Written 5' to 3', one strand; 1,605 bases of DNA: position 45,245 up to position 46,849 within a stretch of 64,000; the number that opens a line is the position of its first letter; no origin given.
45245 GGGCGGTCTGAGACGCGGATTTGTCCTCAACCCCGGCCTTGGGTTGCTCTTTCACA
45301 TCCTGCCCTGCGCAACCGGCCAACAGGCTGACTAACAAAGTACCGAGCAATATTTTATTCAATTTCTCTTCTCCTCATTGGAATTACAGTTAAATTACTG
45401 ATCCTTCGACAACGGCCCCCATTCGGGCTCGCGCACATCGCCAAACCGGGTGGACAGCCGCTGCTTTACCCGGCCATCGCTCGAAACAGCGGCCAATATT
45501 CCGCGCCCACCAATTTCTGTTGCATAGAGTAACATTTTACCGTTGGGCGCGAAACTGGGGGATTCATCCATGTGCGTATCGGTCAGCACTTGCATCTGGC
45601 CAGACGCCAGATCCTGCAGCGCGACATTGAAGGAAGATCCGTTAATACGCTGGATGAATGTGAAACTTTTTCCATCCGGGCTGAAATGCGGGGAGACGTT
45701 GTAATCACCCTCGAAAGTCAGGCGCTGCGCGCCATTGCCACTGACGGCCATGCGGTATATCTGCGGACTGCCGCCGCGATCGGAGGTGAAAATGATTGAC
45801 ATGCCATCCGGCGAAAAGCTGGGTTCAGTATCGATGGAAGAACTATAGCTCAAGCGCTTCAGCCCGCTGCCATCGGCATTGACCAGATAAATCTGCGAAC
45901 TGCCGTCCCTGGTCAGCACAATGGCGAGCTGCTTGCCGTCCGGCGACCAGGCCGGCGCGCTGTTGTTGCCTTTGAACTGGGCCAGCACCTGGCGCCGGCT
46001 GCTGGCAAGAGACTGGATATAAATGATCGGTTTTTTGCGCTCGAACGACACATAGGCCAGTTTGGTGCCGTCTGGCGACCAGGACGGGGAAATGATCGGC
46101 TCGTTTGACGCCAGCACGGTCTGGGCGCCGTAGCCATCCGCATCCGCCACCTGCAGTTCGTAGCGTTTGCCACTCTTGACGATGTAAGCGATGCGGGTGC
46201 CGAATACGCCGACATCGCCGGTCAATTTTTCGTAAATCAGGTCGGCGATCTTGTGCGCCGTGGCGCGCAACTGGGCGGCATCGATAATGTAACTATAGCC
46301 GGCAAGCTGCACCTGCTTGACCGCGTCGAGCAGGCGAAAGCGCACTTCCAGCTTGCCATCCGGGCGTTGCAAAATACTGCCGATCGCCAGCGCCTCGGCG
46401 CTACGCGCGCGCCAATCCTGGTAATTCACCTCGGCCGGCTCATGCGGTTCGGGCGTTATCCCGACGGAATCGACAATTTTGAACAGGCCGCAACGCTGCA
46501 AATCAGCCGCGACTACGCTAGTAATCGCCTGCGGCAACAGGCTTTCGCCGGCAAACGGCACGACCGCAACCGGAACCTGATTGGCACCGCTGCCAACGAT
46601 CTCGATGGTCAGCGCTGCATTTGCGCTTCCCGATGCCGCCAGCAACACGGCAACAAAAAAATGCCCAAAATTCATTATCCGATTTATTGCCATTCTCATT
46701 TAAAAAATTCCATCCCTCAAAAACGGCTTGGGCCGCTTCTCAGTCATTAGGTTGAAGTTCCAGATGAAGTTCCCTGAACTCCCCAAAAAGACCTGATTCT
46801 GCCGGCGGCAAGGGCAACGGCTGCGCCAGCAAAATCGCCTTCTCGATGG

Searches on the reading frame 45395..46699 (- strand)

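Call 80: search_protein_families(library=pfam, proteins=[window:45395-46699:-], max_evalue=0.00001)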
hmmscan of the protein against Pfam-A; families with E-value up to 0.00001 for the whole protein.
window:45395-46699:- (434 aa): 5 families
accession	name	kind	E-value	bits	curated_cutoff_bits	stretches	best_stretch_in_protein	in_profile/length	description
PF07676.18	PD40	-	2.3e-43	145.7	20.9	3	280-316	1-38/38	WD40-like Beta Propeller Repeat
PF04052.18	TolB_N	-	1.4e-28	99.6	22.4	1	30-131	1-105/106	TolB amino-terminal domain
PF00930.27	DPPIV_N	-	3.5e-09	36.3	22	0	289-391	236-344/354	Dipeptidyl peptidase IV (DPP IV) N-terminal region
PF14583.12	Pectate_lyase22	-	6.5e-07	28.8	30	0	291-319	354-382/386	Oligogalacturonate lyase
PF25174.1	Beta-prop_THOC3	-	3.4e-06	26.7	305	0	239-393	84-231/272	THOC3 beta-propeller domain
